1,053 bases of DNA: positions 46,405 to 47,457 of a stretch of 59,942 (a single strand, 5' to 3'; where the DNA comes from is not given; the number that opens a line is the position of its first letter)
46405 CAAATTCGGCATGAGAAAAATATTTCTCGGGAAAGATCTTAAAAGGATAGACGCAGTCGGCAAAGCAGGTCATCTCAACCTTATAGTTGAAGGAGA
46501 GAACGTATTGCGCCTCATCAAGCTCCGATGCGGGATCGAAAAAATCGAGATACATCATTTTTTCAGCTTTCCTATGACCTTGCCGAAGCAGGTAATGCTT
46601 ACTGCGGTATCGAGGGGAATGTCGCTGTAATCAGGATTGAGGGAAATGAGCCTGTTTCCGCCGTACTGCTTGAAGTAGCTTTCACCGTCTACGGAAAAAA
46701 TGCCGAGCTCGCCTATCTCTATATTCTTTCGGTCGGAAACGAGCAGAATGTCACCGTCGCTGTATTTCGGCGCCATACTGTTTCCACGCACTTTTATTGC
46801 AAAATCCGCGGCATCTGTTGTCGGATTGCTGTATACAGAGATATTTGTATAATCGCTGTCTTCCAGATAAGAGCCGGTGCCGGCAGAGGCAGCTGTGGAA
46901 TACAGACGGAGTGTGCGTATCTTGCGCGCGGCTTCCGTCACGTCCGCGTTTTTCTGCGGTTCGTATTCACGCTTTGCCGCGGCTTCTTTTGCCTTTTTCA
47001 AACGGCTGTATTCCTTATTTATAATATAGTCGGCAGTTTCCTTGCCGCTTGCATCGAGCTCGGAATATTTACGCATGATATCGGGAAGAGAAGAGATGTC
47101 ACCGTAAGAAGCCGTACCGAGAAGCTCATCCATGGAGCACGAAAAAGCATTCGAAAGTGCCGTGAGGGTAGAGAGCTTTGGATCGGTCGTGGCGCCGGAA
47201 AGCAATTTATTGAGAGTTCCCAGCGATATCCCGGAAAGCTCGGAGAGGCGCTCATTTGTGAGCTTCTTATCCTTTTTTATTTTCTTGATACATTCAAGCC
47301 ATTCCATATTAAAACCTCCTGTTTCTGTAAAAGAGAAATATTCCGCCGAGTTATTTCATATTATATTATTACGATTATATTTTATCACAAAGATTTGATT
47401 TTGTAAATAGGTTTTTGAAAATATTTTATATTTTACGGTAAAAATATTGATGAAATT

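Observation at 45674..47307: Autocleavable XRE-S24 repressor translationally coupled to a minimal ABC-type ATPase: candidate damage- or phage-triggered two-gene module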

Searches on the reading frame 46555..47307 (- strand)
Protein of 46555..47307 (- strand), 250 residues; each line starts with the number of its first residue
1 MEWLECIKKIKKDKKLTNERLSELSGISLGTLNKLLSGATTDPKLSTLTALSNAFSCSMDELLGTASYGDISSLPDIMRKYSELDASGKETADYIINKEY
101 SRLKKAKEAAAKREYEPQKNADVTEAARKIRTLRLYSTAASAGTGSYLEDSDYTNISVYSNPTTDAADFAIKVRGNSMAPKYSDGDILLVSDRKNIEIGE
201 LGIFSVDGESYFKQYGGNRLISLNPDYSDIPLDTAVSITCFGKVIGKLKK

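Call 3: search_protein_families(library=pfam, proteins=[window:46555-47307:-], max_evalue=0.1)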
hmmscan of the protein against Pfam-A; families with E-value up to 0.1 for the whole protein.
window:46555-47307:- (250 aa): 8 families
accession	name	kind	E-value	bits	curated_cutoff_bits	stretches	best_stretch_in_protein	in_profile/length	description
PF00717.28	Peptidase_S24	-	1.6e-19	70.2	23.3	1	136-245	3-116/116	Peptidase S24-like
PF01381.28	HTH_3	-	4.1e-10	40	23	1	7-62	1-55/55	Helix-turn-helix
PF13443.12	HTH_26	-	7.4e-10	39.4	22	1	7-64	2-59/63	Cro/C1-type HTH DNA-binding domain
PF12844.13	HTH_19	-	4.2e-05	23.8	30.2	1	7-63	4-59/64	Helix-turn-helix domain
PF13412.12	HTH_24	-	0.021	14.8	21.9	1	10-35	12-37/48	Winged helix-turn-helix DNA-binding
PF20317.4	HTH_60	-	0.03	15.1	24.1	1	5-47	8-50/140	Helix-turn-helix domain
PF13560.12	HTH_31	-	0.068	13.9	27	0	11-58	10-57/64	Helix-turn-helix domain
PF14745.11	WASH-4_N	-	0.096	11.6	25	0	6-93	486-570/572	WASH complex subunit 4, N-terminal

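Call 4: search_protein_families(library=ncbifam, proteins=[window:46555-47307:-], max_evalue=0.1)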
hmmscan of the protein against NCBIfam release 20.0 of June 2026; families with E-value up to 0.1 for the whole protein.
window:46555-47307:- (250 aa): 9 families
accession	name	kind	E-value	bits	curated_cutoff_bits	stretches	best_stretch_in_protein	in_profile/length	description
NF041951.1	phage_RstR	subfamily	8.4e-08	32.4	80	1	1-96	1-96/108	RstR family transcriptional repressor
TIGR00498.1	lexA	equivalog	1.8e-06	27.7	110.95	1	164-248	110-199/203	transcriptional repressor LexA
NF007621.2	PRK10276.1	subfamily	1.1e-05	25.4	110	1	165-246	26-112/115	translesion error-prone DNA polymerase V autoproteolytic subunit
NF010465.0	PRK13890.1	equivalog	0.0013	18.9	96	1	7-65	10-67/121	conjugal transfer protein TrbA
TIGR02228.1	sigpep_I_arch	equivalog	0.004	17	51.85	1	165-209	28-74/158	signal peptidase I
NF006015.0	PRK08154.1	subfamily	0.0043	16.3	204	1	7-83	35-112/314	anaerobic benzoate catabolism transcriptional regulator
NF007257.0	PRK09706.1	subfamily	0.01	15.7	101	1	7-63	10-65/135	transcriptional repressor DicA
NF038310.1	lysogeny_AimR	equivalog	0.052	12.6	70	1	7-50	1-43/365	AimR family lysis-lysogeny pheromone receptor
TIGR02227.1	sigpep_I_bact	equivalog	0.077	12.9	47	0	170-192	22-44/162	signal peptidase I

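Call 5: search_protein_families(library=padloc, proteins=[window:46555-47307:-], max_evalue=0.1)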
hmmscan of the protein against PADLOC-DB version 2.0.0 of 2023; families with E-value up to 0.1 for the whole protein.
window:46555-47307:- (250 aa): 4 families
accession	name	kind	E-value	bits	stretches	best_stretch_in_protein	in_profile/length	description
PDLC02926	HTH_VI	-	4.6e-05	21.6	1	6-63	5-61/92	-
PDLC04142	capH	-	0.0071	15.4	1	7-92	11-91/103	capH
PDLC03951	RmrA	-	0.021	11.8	1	7-64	13-69/400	-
PDLC03946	RmrA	-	0.032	11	1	10-56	10-55/357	-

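Call 13: find_homologous_proteins(query=window:46555-47307:-)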
Query window:46555-47307:- (250 aa): 713 proteins with E <= 0.001 among 2037 candidates; the best 120 are listed.
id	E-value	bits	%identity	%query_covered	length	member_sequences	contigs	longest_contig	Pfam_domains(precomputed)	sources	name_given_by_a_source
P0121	2.5e-156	536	100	100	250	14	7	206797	PF00717.29,PF01381.29,PF13443.13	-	-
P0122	5.6e-137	473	90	100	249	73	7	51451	PF12844.14,PF00717.29,PF01381.29,PF13443.13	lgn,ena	-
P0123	6.0e-135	466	88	100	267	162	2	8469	PF12844.14,PF00717.29,PF01381.29,PF13443.13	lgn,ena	-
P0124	1.3e-123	429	81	100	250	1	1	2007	PF00717.29,PF01381.29,PF13443.13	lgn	-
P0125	4.0e-109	382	74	100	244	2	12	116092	PF12844.14,PF00717.29,PF01381.29,PF13443.13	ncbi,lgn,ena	-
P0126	4.1e-107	375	74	100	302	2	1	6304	PF00717.29,PF01381.29,PF13443.13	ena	-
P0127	1.8e-95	337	66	100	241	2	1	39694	PF12844.14,PF00717.29,PF01381.29,PF13443.13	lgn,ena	-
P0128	1.1e-93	331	66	100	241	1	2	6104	PF12844.14,PF00717.29,PF01381.29,PF13443.13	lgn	-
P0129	1.2e-92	328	74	86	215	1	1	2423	PF00717.29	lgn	-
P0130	9.5e-87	309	61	100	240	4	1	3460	PF12844.14,PF00717.29,PF01381.29,PF13443.13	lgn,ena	-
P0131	6.0e-86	306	61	100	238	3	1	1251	PF12844.14,PF00717.29,PF01381.29,PF13443.13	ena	-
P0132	1.6e-85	305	61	100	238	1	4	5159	PF12844.14,PF00717.29,PF01381.29,PF13443.13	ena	-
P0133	3.5e-84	300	59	100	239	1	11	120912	PF12844.14,PF00717.29,PF01381.29,PF13443.13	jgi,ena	-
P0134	1.4e-83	298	60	100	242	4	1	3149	PF00717.29,PF01381.29,PF13560.13,PF13443.13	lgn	-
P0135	3.0e-83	297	58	100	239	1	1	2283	PF12844.14,PF00717.29,PF01381.29,PF13443.13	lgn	-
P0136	1.7e-82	295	58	100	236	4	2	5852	PF12844.14,PF00717.29,PF01381.29,PF13443.13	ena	-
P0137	3.5e-82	294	59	100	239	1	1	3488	PF12844.14,PF00717.29,PF01381.29,PF13560.13,PF13443.13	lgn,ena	-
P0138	9.1e-82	292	58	100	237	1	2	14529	PF00717.29,PF01381.29,PF13443.13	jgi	-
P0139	1.1e-81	292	57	100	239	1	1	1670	PF12844.14,PF00717.29,PF01381.29,PF13443.13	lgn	-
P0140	1.1e-81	292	59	100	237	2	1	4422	PF12844.14,PF00717.29,PF01381.29,PF13560.13,PF13443.13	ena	-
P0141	2.7e-81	291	60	100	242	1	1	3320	PF12844.14,PF00717.29,PF01381.29,PF13560.13,PF13443.13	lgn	-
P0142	2.8e-81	291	59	100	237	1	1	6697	PF12844.14,PF00717.29,PF01381.29,PF13560.13,PF13443.13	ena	-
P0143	1.1e-80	289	58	100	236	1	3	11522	PF12844.14,PF00717.29,PF01381.29,PF13443.13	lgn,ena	-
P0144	1.9e-80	288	57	100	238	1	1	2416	PF12844.14,PF00717.29,PF01381.29,PF13443.13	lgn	-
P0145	2.5e-80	288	58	100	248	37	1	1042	PF12844.14,PF00717.29,PF01381.29,PF13443.13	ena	-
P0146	2.8e-80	287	58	100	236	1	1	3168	PF12844.14,PF00717.29,PF01381.29,PF13443.13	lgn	-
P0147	5.4e-80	286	56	100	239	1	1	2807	PF12844.14,PF00717.29,PF01381.29,PF13443.13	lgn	-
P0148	8.5e-80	286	59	100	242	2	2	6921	PF00717.29,PF01381.29,PF13560.13,PF13443.13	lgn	-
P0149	8.9e-80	286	58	100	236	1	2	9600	PF12844.14,PF00717.29,PF01381.29,PF13443.13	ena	-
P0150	1.0e-79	286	57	100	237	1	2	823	PF12844.14,PF00717.29,PF01381.29,PF13443.13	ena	-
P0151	1.0e-79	286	59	100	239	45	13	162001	PF12844.14,PF00717.29,PF01381.29,PF13560.13,PF13443.13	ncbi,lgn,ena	-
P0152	1.1e-79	285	58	100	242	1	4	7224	PF12844.14,PF00717.29,PF01381.29,PF13443.13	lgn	-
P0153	3.6e-79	284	58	100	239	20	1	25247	PF12844.14,PF00717.29,PF01381.29,PF13560.13,PF13443.13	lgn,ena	-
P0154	4.0e-79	284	59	100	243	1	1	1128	PF12844.14,PF00717.29,PF01381.29,PF13443.13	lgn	-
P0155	5.4e-79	283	60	100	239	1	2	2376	PF12844.14,PF00717.29,PF01381.29,PF13560.13,PF13443.13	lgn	-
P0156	5.7e-79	283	58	100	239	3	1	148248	PF12844.14,PF00717.29,PF01381.29,PF13560.13,PF13443.13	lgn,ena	-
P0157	9.0e-79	282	57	100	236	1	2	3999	PF12844.14,PF00717.29,PF01381.29,PF13443.13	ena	-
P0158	1.6e-78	282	56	100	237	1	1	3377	PF12844.14,PF00717.29,PF01381.29,PF13443.13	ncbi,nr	ncbi:MAG: helix-turn-helix domain-containing protein [Clostridiales bacterium]|nr:helix-turn-helix d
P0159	2.0e-78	281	56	100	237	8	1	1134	PF12844.14,PF00717.29,PF01381.29,PF13443.13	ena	-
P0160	2.3e-78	281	56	100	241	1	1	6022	PF12844.14,PF00717.29,PF01381.29,PF13443.13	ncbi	ncbi:MAG: helix-turn-helix domain-containing protein [Eubacteriales bacterium]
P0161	2.6e-78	281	57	100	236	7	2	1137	PF00717.29,PF01381.29,PF13443.13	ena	-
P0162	3.5e-78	281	59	100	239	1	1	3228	PF12844.14,PF00717.29,PF01381.29,PF13443.13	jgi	-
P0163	7.7e-78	279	58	100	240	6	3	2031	PF12844.14,PF00717.29,PF01381.29,PF13560.13,PF13443.13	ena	-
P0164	1.2e-77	279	56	100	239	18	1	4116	PF00717.29,PF01381.29,PF13443.13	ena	-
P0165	2.8e-77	278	57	100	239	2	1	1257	PF12844.14,PF00717.29,PF01381.29,PF13443.13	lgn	-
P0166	3.6e-77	277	57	100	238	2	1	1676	PF00717.29,PF01381.29,PF13560.13,PF13443.13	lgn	-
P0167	9.7e-77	276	56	100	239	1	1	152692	PF00717.29,PF01381.29,PF13560.13,PF13443.13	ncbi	-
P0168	1.1e-76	276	56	100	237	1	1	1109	PF12844.14,PF00717.29,PF01381.29,PF13443.13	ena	-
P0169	1.6e-76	275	57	100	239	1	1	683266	PF00717.29,PF01381.29,PF13560.13,PF13443.13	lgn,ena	-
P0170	2.0e-76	275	57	100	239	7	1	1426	PF00717.29,PF01381.29,PF13443.13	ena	-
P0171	4.2e-76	274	57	100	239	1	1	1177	PF00717.29,PF01381.29,PF13560.13,PF13443.13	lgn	-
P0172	5.8e-76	273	57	100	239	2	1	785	PF12844.14,PF00717.29,PF01381.29,PF13443.13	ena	-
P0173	7.1e-76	273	56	100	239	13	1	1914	PF12844.14,PF00717.29,PF01381.29,PF13443.13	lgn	-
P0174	8.5e-76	273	60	100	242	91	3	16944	PF12844.14,PF00717.29,PF01381.29,PF13560.13,PF13443.13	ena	-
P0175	1.1e-75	272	56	100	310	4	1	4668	PF00717.29,PF01381.29,PF13443.13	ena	-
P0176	1.9e-75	272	58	100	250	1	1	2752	PF12844.14,PF00717.29,PF01381.29,PF13443.13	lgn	-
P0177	2.4e-75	271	57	100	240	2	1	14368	PF00717.29,PF01381.29,PF13443.13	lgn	-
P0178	2.6e-75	271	57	100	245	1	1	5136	PF00717.29,PF01381.29,PF13560.13,PF13443.13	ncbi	-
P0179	3.1e-75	271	58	100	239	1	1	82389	PF00717.29,PF01381.29,PF13560.13,PF13443.13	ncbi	-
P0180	3.2e-75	271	57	100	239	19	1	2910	PF00717.29,PF01381.29,PF13560.13,PF13443.13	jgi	jgi:phage repressor protein C with HTH and peptisase S24 domain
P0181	3.3e-75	271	57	100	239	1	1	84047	PF00717.29,PF01381.29,PF13560.13,PF13443.13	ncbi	-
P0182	7.7e-75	270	55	100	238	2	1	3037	PF12844.14,PF00717.29,PF01381.29,PF13560.13,PF13443.13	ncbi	-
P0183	7.9e-75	270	55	100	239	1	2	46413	PF00717.29,PF01381.29,PF13560.13,PF13443.13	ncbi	-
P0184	8.7e-75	269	56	100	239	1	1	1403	PF00717.29,PF01381.29,PF13560.13,PF13443.13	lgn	-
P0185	9.7e-75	269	57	100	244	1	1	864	PF12844.14,PF00717.29,PF01381.29,PF13443.13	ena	-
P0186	1.5e-74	269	59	100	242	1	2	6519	PF12844.14,PF00717.29,PF01381.29,PF13443.13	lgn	-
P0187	1.8e-74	268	54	100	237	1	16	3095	PF00717.29,PF01381.29,PF13560.13,PF13443.13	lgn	-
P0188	2.0e-74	268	56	100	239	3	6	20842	PF00717.29,PF01381.29,PF13443.13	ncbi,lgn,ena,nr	ncbi:MAG: helix-turn-helix domain-containing protein [Clostridia bacterium]|nr:helix-turn-helix doma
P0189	3.6e-74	267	56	100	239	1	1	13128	PF00717.29,PF01381.29,PF13560.13,PF13443.13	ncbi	-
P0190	4.6e-74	267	54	100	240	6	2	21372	PF12844.14,PF00717.29,PF01381.29,PF13443.13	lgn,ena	-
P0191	5.1e-74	267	56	100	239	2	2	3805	PF12844.14,PF00717.29,PF01381.29,PF13560.13,PF13443.13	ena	-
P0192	6.9e-74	267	55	100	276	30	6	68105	PF12844.14,PF00717.29,PF01381.29,PF13443.13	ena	-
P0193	1.1e-73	266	54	100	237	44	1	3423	PF12844.14,PF00717.29,PF01381.29,PF13443.13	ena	-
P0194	1.6e-73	265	55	100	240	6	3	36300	PF12844.14,PF00717.29,PF01381.29,PF13560.13,PF13443.13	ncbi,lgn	-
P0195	1.7e-73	265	55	100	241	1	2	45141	PF00717.29,PF01381.29,PF13560.13,PF13443.13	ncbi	-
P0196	1.8e-73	265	55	100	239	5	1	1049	PF12844.14,PF00717.29,PF01381.29,PF13443.13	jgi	jgi:SOS-response transcriptional repressor LexA/DNA-binding XRE family transcriptional regulator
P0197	1.8e-73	265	55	100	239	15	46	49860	PF12844.14,PF00717.29,PF01381.29,PF13560.13,PF13443.13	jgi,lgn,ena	jgi:phage repressor protein C with HTH and peptisase S24 domain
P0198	2.2e-73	265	53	100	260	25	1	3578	PF12844.14,PF00717.29,PF01381.29,PF13443.13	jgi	jgi:SOS-response transcriptional repressor LexA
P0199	3.8e-73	264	54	100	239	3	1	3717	PF12844.14,PF00717.29,PF01381.29,PF13443.13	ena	-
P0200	4.0e-73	264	57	100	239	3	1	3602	PF12844.14,PF00717.29,PF01381.29,PF13443.13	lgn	-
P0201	4.7e-73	264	56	100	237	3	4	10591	PF00717.29,PF01381.29,PF13443.13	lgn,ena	-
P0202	4.8e-73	264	54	100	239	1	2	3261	PF00717.29,PF01381.29,PF13560.13,PF13443.13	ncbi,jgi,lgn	jgi:phage repressor protein C with HTH and peptisase S24 domain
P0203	8.7e-73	263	57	100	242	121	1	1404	PF00717.29,PF01381.29,PF13443.13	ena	-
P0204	1.0e-72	263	56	100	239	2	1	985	PF12844.14,PF00717.29,PF01381.29,PF13443.13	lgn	-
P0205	1.2e-72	262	54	100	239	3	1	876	PF00717.29,PF01381.29,PF13443.13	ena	-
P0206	1.2e-72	262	53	100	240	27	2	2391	PF12844.14,PF00717.29,PF01381.29,PF13560.13,PF13443.13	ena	-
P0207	1.4e-72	262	55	100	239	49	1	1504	PF00717.29,PF01381.29,PF13443.13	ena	-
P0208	1.8e-72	262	53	100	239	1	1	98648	PF12844.14,PF00717.29,PF01381.29,PF13560.13,PF13443.13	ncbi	-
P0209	1.8e-72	262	55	100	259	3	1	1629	PF12844.14,PF00717.29,PF01381.29,PF13560.13,PF13443.13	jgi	jgi:phage repressor protein C with HTH and peptisase S24 domain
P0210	3.9e-72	261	54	100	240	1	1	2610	PF12844.14,PF00717.29,PF01381.29,PF13560.13,PF13443.13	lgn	-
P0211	4.3e-72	261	55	100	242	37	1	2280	PF00717.29,PF01381.29,PF13443.13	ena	-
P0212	5.4e-72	260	56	100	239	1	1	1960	PF00717.29,PF01381.29,PF13443.13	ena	-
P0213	1.5e-71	259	56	100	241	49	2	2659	PF00717.29,PF01381.29,PF13443.13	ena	-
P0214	1.6e-71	259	58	100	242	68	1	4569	PF00717.29,PF01381.29,PF13443.13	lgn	-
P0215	2.2e-71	258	55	100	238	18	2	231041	PF12844.14,PF00717.29,PF01381.29,PF13443.13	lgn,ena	-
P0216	2.4e-71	258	54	100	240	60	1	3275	PF12844.14,PF00717.29,PF01381.29,PF13560.13,PF13443.13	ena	-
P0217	6.3e-71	257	54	100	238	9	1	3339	PF00717.29,PF01381.29,PF13443.13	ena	-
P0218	7.4e-71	257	53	100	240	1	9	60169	PF12844.14,PF00717.29,PF01381.29,PF13443.13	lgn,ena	-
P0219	9.4e-71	256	55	100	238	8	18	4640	PF12844.14,PF00717.29,PF01381.29,PF13443.13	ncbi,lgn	-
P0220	1.8e-70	255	53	100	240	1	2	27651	PF12844.14,PF00717.29,PF01381.29,PF13560.13,PF13443.13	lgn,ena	-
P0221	1.8e-70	255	54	100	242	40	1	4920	PF00717.29,PF01381.29,PF13443.13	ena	-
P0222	1.9e-70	255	53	100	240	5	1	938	PF00717.29,PF01381.29,PF13443.13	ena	-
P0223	3.1e-70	255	54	100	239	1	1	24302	PF12844.14,PF00717.29,PF01381.29,PF13560.13,PF13443.13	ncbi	-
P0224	4.6e-70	254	53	99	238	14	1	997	PF12844.14,PF00717.29,PF01381.29,PF13443.13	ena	-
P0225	7.3e-70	253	55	100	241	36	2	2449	PF00717.29,PF01381.29,PF13560.13,PF13443.13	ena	-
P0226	1.4e-69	252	51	100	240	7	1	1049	PF12844.14,PF00717.29,PF01381.29,PF13443.13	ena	-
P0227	1.6e-69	252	53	100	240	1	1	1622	PF12844.14,PF00717.29,PF01381.29,PF13443.13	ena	-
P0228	1.6e-69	252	54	100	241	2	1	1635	PF00717.29,PF01381.29,PF13443.13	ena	-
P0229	1.9e-69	252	55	99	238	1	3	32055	PF00717.29,PF01381.29,PF13443.13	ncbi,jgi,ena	jgi:repressor LexA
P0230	2.2e-69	252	55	100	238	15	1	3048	PF12844.14,PF00717.29,PF01381.29,PF13443.13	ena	-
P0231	3.1e-69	251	56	99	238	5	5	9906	PF00717.29,PF01381.29,PF13443.13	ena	-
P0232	5.0e-69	251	54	100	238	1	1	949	PF00717.29,PF01381.29,PF13443.13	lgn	-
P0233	2.1e-68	249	55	100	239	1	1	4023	PF00717.29,PF01381.29,PF13443.13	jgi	jgi:SOS-response transcriptional repressor LexA/DNA-binding XRE family transcriptional regulator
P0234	4.4e-68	248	51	99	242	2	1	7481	PF00717.29,PF01381.29,PF13443.13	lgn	-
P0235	6.5e-68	247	54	100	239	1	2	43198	PF00717.29,PF01381.29,PF13443.13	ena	-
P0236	2.4e-67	245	53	100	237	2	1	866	PF12844.14,PF00717.29,PF01381.29,PF13443.13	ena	-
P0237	2.1e-66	242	50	100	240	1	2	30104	PF00717.29,PF01381.29,PF13443.13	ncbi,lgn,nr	ncbi:MAG: helix-turn-helix domain-containing protein [Clostridia bacterium]|nr:helix-turn-helix doma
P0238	1.4e-63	233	51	100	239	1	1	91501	PF00717.29,PF01381.29,PF13443.13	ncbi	-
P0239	1.3e-62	230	44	100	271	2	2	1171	PF12844.14,PF00717.29,PF01381.29,PF13443.13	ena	-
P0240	2.3e-62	229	46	94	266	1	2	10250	PF12844.14,PF00717.29,PF01381.29,PF13443.13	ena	-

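Call 15: find_encoding_contigs(protein=P0125, flank=5000, max_places=3)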
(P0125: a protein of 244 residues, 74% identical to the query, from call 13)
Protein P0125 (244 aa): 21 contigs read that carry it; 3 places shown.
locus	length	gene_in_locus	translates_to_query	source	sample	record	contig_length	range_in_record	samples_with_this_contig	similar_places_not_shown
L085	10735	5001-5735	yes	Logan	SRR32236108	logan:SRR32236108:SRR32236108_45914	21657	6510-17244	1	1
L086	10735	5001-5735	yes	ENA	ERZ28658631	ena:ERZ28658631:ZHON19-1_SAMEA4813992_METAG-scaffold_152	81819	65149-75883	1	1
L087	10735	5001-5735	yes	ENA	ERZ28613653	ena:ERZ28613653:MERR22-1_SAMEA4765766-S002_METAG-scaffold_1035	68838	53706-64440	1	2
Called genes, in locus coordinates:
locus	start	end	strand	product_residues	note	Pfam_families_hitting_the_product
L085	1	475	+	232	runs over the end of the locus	PF05389:MecA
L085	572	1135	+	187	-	PF03167:UDG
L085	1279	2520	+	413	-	PF00365:PFK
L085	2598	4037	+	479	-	PF01946:Thi4 (weak), PF07992:Pyr_redox_2 (faint), PF13738:Pyr_redox_3 (faint), PF21688:FAD-depend_C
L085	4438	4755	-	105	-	-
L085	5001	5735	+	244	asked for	PF01381:HTH_3, PF12844:HTH_19 (weak), PF13443:HTH_26, PF00717:Peptidase_S24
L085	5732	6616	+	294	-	PF02463:SMC_N (faint), PF00005:ABC_tran (faint), PF13175:AAA_15 (weak), PF13304:AAA_21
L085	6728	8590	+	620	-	-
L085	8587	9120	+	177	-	PF14478:DUF4430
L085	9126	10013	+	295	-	PF02361:CbiQ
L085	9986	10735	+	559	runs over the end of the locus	PF00931:NB-ARC (faint), PF02367:TsaE (faint), PF03193:RsgA_GTPase (faint), PF09818:ABC_ATPase (faint), PF13191:AAA_16 (faint), PF13476:AAA_23 (faint), PF00005:ABC_tran, PF00005:ABC_tran, +11 more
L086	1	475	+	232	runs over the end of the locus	PF05389:MecA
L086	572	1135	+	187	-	PF03167:UDG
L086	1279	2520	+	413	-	PF00365:PFK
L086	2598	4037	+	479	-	PF01946:Thi4 (weak), PF07992:Pyr_redox_2 (faint), PF13738:Pyr_redox_3 (faint), PF21688:FAD-depend_C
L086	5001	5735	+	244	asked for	PF01381:HTH_3, PF12844:HTH_19 (weak), PF13443:HTH_26, PF00717:Peptidase_S24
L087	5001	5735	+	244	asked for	PF01381:HTH_3, PF12844:HTH_19 (weak), PF13443:HTH_26, PF00717:Peptidase_S24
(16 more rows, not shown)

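Call 16: find_encoding_contigs(protein=P0133, flank=5000, max_places=3)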
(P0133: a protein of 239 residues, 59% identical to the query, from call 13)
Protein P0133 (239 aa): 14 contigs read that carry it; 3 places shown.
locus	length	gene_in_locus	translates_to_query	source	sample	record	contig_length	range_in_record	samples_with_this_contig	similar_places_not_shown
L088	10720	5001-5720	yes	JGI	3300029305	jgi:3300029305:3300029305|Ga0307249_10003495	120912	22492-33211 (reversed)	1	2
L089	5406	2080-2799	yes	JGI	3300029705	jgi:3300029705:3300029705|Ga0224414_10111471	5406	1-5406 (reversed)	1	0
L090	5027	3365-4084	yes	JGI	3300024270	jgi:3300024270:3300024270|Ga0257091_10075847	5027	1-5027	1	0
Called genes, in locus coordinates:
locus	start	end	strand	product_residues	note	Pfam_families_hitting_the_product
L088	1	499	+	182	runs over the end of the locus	PF02518:HATPase_c, PF13589:HATPase_c_3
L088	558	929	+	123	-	PF01257:2Fe-2S_thioredx (weak)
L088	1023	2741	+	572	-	PF01512:Complex1_51K, PF10531:SLBB (weak), PF12797:Fer4_2 (faint), PF10589:NADH_4Fe-4S, PF00037:Fer4 (weak), PF13237:Fer4_10, PF12838:Fer4_7 (weak), PF00037:Fer4 (weak), +2 more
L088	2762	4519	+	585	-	PF00111:Fer2 (weak), PF13510:Fer2_4, PF10588:NADH-G_4Fe-4S_3, PF22117:Fer4_Nqo3, PF12838:Fer4_7 (weak), PF00037:Fer4 (weak), PF02906:Fe_hyd_lg_C, PF02256:Fe_hyd_SSU, +2 more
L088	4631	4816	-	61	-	-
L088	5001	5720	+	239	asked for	PF01381:HTH_3, PF12844:HTH_19 (weak), PF13443:HTH_26, PF00717:Peptidase_S24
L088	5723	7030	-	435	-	PF01235:Na_Ala_symp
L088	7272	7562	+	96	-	PF00166:Cpn10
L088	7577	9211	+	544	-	PF00118:Cpn60_TCP1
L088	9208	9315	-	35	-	-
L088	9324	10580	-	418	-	PF06689:zf-C4_ClpX, PF05496:RuvB_N (faint), PF00004:AAA, PF07724:AAA_2, PF07728:AAA_5 (weak), PF10431:ClpB_D2-small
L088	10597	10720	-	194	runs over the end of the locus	PF00574:CLP_protease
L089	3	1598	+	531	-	?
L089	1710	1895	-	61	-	-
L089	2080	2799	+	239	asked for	PF01381:HTH_3, PF12844:HTH_19 (weak), PF13443:HTH_26, PF00717:Peptidase_S24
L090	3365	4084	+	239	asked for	PF01381:HTH_3, PF12844:HTH_19 (weak), PF13443:HTH_26, PF00717:Peptidase_S24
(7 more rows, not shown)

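Call 17: find_encoding_contigs(protein=P0151, flank=5000, max_places=3)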
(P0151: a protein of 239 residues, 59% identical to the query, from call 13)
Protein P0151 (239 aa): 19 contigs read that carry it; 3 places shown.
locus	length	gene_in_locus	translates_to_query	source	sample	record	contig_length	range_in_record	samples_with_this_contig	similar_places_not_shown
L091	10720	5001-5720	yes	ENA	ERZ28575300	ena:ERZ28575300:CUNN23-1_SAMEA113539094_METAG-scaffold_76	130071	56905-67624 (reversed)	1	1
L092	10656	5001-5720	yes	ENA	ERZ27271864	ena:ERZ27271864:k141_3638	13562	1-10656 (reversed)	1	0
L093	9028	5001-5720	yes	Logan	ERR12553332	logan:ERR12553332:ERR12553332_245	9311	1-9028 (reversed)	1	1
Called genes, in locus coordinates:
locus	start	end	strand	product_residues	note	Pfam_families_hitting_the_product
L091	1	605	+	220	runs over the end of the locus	PF01648:ACPS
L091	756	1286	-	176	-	PF07155:ECF-ribofla_trS, PF12822:ECF_trnsprt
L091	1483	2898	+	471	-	PF00392:GntR, PF00155:Aminotran_1_2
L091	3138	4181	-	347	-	PF01210:NAD_Gly3P_dh_N, PF07479:NAD_Gly3P_dh_C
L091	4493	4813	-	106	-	-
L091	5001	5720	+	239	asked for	PF01381:HTH_3, PF12844:HTH_19, PF13443:HTH_26, PF13560:HTH_31 (weak), PF00717:Peptidase_S24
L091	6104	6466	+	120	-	PF01042:Ribonuc_L-PSP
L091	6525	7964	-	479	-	PF01235:Na_Ala_symp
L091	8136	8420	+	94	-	PF00166:Cpn10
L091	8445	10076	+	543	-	PF00118:Cpn60_TCP1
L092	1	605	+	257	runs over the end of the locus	PF01648:ACPS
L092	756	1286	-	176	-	PF07155:ECF-ribofla_trS, PF12822:ECF_trnsprt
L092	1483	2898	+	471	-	PF00392:GntR, PF00155:Aminotran_1_2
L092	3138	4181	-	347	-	PF01210:NAD_Gly3P_dh_N, PF07479:NAD_Gly3P_dh_C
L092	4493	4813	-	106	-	-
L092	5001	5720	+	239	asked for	PF01381:HTH_3, PF12844:HTH_19, PF13443:HTH_26, PF13560:HTH_31 (weak), PF00717:Peptidase_S24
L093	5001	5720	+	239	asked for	PF01381:HTH_3, PF12844:HTH_19, PF13443:HTH_26, PF13560:HTH_31 (weak), PF00717:Peptidase_S24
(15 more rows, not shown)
